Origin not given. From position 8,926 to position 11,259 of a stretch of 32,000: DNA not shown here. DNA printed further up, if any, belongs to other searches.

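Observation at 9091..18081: Fragmented, minimal-looking T6SS locus interleaved with essential housekeeping genes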

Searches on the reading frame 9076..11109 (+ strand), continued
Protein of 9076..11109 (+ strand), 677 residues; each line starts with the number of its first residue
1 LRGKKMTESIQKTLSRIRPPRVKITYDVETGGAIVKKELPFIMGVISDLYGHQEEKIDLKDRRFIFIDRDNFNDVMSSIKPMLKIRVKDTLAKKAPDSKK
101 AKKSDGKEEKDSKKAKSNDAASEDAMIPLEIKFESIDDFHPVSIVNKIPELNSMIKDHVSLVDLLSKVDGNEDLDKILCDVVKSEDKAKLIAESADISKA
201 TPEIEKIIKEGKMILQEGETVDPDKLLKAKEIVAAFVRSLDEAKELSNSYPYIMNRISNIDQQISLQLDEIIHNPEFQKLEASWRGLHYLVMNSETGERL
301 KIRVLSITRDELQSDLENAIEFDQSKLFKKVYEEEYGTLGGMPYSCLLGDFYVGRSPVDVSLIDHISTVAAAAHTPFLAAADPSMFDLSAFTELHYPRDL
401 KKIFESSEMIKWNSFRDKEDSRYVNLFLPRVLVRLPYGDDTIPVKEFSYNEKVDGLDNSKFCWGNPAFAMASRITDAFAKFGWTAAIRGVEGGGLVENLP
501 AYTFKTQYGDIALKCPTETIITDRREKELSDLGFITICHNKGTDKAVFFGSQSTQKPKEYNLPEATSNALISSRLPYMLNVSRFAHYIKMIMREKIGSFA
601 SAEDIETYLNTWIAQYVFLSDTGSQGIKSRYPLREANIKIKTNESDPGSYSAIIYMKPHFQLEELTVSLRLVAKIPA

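Call 72: find_encoding_contigs(protein=P0003, flank=9000, max_places=1)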
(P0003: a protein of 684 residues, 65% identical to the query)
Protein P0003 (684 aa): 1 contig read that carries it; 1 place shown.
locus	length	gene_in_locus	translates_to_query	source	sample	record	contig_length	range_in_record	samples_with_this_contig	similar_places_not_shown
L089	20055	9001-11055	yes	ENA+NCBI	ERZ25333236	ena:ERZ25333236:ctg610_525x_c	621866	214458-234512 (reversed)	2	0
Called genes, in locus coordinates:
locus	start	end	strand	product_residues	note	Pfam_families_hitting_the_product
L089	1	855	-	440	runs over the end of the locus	PF00883:Peptidase_M17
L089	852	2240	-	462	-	-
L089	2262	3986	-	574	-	-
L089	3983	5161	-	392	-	PF07690:MFS_1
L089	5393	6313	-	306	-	PF02541:Ppx-GppA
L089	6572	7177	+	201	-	-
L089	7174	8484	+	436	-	-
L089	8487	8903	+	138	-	PF00383:dCMP_cyt_deam_1, PF14437:MafB19-deam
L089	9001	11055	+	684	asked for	PF05591:T6SS_VipA, PF05943:VipB, PF18945:VipB_2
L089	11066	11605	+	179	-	-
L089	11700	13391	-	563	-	PF01653:DNA_ligase_aden, PF03120:OB_DNA_ligase, PF12826:HHH_2 (weak)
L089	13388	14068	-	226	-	PF13525:YfiO (faint)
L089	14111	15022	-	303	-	PF06996:T6SS_TssG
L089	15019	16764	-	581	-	PF05947:T6SS_TssF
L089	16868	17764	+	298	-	PF00698:Acyl_transf_1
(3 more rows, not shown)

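Call 76: search_protein_families(library=pfam, proteins=[L028:18275-20881:+, L012:2688-5366:-, L054:13133-14632:+, L026:1589-5119:+, L033:8302-9402:+, L028:20878-21945:+, L012:1624-2691:-, L054:14463-15713:+], max_evalue=0.001)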
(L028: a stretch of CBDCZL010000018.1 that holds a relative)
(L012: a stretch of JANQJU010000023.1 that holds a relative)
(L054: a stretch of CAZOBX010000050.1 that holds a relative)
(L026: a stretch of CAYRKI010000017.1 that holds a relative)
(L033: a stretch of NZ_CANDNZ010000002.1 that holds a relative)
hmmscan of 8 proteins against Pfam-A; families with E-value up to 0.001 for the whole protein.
L028:18275-20881:+ (868 aa): 6 families
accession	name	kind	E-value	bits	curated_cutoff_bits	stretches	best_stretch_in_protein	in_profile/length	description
PF09937.14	DUF2169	-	5.1e-71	239.9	25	1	30-313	2-294/294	Uncharacterized protein conserved in bacteria (DUF2169)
PF00805.28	Pentapeptide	-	3.4e-48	161.2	20.2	9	584-621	3-40/40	Pentapeptide repeats (8 copies)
PF13599.13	Pentapeptide_4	-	1.3e-38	131.4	38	6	774-850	2-78/78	Pentapeptide repeat region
PF13576.12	Pentapeptide_3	-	1.1e-24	86.8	27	2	805-847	1-46/48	Pentapeptide repeats (9 copies)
PF23894.2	LD_SV2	-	8.7e-08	32.8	29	0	696-765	24-92/92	SV2A/B/C luminal domain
PF25296.1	Decapeptide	-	0.00016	21.9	45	0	811-845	33-67/74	Decapeptide repeat region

L012:2688-5366:- (892 aa): 5 families
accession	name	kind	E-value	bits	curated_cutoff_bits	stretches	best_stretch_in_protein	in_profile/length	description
PF09937.14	DUF2169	-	3.6e-82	276.5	25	1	39-301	31-294/294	Uncharacterized protein conserved in bacteria (DUF2169)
PF00805.28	Pentapeptide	-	1.7e-44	149.3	20.2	6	824-863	1-40/40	Pentapeptide repeats (8 copies)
PF13599.13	Pentapeptide_4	-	7.5e-30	103.3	38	4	587-655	10-78/78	Pentapeptide repeat region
PF13576.12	Pentapeptide_3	-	1.5e-22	80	27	1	605-643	6-47/48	Pentapeptide repeats (9 copies)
PF23894.2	LD_SV2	-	8.9e-07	29.6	29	0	631-698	23-90/92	SV2A/B/C luminal domain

L054:13133-14632:+ (499 aa): 1 family
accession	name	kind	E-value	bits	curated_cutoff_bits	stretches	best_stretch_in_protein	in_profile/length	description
PF09937.14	DUF2169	-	2.2e-63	214.8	25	1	32-287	14-294/294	Uncharacterized protein conserved in bacteria (DUF2169)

L026:1589-5119:+ (1176 aa): 8 families
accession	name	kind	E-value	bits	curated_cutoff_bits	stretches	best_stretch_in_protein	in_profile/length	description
PF03461.20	TRCF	-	6.2e-28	97.4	25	1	1035-1127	1-93/95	TRCF domain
PF00270.35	DEAD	-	1.8e-27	96.6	26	1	627-789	1-165/167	DEAD/DEAH box helicase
PF17757.6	UvrB_inter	-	7.8e-22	77.6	22.9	1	146-229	1-85/91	UvrB interaction domain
PF00271.37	Helicase_C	-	2.3e-21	76.5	23.5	1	825-931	4-109/110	Helicase conserved C-terminal domain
PF02559.22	CarD_TRCF_RID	-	4.2e-18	65.6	23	1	503-558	1-56/57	CarD-like/TRCF RID domain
PF04851.21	ResIII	-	1.8e-10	41.4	22.5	1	628-783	6-162/164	Type III restriction enzyme, res subunit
PF14814.11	UB2H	-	5.2e-05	23.7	27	1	148-191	1-44/85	Bifunctional transglycosylase second domain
PF22590.2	Cas3-like_C_2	-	0.00041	21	27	0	834-932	2-105/106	CRISPR-associated nuclease/helicase Cas3, C-terminal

L033:8302-9402:+ (366 aa): 6 families
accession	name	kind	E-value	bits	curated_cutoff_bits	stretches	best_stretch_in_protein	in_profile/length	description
PF00158.32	Sigma54_activat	-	4.3e-59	199.4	20.2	1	20-186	1-167/168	Sigma-54 interaction domain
PF14532.12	Sigma54_activ_2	-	3.7e-20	73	25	1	21-191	1-138/138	Sigma-54 interaction domain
PF25601.1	AAA_lid_14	-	5.3e-19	68.3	27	1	192-258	1-67/87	AAA+ ATPase lid domain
PF07728.20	AAA_5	-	6.8e-07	29.8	22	1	43-161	1-122/139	AAA domain (dynein-related subfamily)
PF00004.35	AAA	-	8.8e-07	29.9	21.2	1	44-162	1-110/131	ATPase family associated with various cellular activities (AAA)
PF07724.20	AAA_2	-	8.8e-07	29.5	27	1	44-168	6-131/166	AAA domain (Cdc48 subfamily)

L028:20878-21945:+ (355 aa): 6 families
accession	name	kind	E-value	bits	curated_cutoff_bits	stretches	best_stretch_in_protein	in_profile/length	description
PF00805.28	Pentapeptide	-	7e-48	160.2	20.2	7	45-84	1-40/40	Pentapeptide repeats (8 copies)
PF13599.13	Pentapeptide_4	-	1.2e-42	144.2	38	5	171-247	2-78/78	Pentapeptide repeat region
PF13576.12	Pentapeptide_3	-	3.3e-27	94.9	27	3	217-257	1-44/48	Pentapeptide repeats (9 copies)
PF23894.2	LD_SV2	-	1.2e-14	54.9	29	2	29-87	34-92/92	SV2A/B/C luminal domain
PF25296.1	Decapeptide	-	2.2e-07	31.1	45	0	192-248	17-73/74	Decapeptide repeat region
PF13229.12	Beta_helix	-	0.00029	21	25.9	0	146-234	35-99/158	Right handed beta helix region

L012:1624-2691:- (355 aa): 6 families
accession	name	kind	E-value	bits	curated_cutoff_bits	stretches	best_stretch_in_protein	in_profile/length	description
PF13599.13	Pentapeptide_4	-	7.6e-44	148.1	38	6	180-243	11-74/78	Pentapeptide repeat region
PF00805.28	Pentapeptide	-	1.1e-38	130.8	20.2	6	200-236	1-37/40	Pentapeptide repeats (8 copies)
PF13576.12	Pentapeptide_3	-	5.9e-28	97.3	27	3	193-233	2-45/48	Pentapeptide repeats (9 copies)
PF23894.2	LD_SV2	-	1e-18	67.9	29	1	152-220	22-90/92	SV2A/B/C luminal domain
PF25296.1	Decapeptide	-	6.8e-08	32.7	45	0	285-319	30-64/74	Decapeptide repeat region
PF05264.16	CfAFP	-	5.9e-07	30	25.9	0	233-295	35-97/137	Choristoneura fumiferana antifreeze protein (CfAFP)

L054:14463-15713:+ (416 aa): 4 families
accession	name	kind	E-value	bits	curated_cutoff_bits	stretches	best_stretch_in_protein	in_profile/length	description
PF13599.13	Pentapeptide_4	-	2e-39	133.9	38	5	175-233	6-64/78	Pentapeptide repeat region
PF00805.28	Pentapeptide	-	1.9e-33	114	20.2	4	105-144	1-40/40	Pentapeptide repeats (8 copies)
PF13576.12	Pentapeptide_3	-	8.7e-20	71.1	27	1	197-240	1-47/48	Pentapeptide repeats (9 copies)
PF23894.2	LD_SV2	-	1.9e-14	54.2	29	1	74-146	19-91/92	SV2A/B/C luminal domain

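Call 86: search_solved_structures(query=window:9091-11106:+, max_evalue=0.00001)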
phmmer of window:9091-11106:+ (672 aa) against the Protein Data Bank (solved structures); distinct sequences matched with E-value up to 0.00001: 16.
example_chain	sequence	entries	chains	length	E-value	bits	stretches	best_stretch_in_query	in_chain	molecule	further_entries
9n4v_A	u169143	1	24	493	1.3e-183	615.3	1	200-671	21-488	DUF877 family protein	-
5n8n_B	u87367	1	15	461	1.4e-140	473.1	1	234-672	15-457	EvpB family type VI secretion protein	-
5urw_1B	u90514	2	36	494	2.7e-111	376.3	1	247-670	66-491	TssC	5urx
5mxn_A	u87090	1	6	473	1.4e-108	367.3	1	224-669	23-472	Type VI secretion protein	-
5ojq_A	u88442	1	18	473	1.5e-108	367.3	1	224-669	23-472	Type VI secretion protein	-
3j9g_B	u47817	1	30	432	1.3e-107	364.2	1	252-670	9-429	VipB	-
5myu_A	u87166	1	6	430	1.5e-107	364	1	252-669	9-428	Type VI secretion system protein ImpC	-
3j9o_B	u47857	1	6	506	3.6e-69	237.2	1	244-666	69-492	Intracellular growth locus protein B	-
9n4v_B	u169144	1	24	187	1.9e-37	132.4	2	1-88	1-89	Type VI secretion system contractile sheath small subunit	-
4uqz_B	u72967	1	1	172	4e-23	85.1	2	2-86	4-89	HSIB1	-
5n8n_A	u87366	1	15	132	3.4e-20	75.4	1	3-87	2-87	Type VI secretion protein, family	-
5ojq_a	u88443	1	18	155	8.1e-11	44.4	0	15-86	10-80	VipA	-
3j9g_A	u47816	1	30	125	6.1e-10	41.5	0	15-86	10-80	VipA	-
5mxn_a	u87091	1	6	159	1.6e-09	40.1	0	111-188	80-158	Type VI secretion protein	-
5urw_1A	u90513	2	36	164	2.3e-09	39.6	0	13-81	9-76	TssB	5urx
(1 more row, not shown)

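Call 87: predict_structure(alignment_id=A4)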
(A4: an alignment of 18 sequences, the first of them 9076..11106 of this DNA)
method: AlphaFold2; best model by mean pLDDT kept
length: 677 residues; sequences in the alignment: 18
mean_pLDDT: 66.1   pTM: 0.60
mean pLDDT of the five models: 66.1, 57.6, 57.1, 56.7, 52.1
residues with pLDDT >= 90: 96; 70-90: 289; 50-70: 104; < 50: 188
segments of 3 or more residues with pLDDT < 50: 1-37, 94-123, 337-340, 483-581, 660-677
pLDDT, mean of each block of 10 residues (from residue 1): 36 31 24 41 89 76 88 91 88 46 33 31 69 93 91 90 87 86 78 80 83 71 82 85 75 89 92 92 94 80 90 83 72 54 78 86 86 79 74 63 63 72 77 87 87 75 87 77 37 26 30 26 26 25 27 27 30 33 62 65 82 75 58 74 74 66 27 26
secondary structure, 60 per line:
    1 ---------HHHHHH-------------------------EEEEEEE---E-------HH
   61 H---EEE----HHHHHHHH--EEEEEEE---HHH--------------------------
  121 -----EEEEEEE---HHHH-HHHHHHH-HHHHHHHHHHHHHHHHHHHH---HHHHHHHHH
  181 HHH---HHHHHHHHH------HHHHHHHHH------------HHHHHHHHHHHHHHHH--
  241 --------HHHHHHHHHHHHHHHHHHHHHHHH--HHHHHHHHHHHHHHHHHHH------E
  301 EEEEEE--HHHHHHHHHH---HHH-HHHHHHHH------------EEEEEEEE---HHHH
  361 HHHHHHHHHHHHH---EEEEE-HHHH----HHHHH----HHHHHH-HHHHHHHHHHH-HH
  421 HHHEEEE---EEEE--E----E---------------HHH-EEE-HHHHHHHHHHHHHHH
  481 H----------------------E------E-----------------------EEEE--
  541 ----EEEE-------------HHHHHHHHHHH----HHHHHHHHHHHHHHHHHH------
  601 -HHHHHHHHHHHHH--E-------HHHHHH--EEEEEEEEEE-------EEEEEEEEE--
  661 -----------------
elements in order (helices of 4 or more, strands of 3 or more residues): H10-15 E41-47 E65-67 H72-79 E82-88 E126-132 H136-139 H141-147 H149-168 H172-183 H187-195 H202-210 H223-238 H249-272 H275-293 E300-306 H309-318 H326-333 E346-353 H357-373 E377-381 H383-386 H391-395 H400-405 H407-417 H419-423 E424-427 E431-434 E462-464 H466-481 E535-538 E545-548 H562-572 H577-594 H602-614 H625-630 E633-642 E650-658
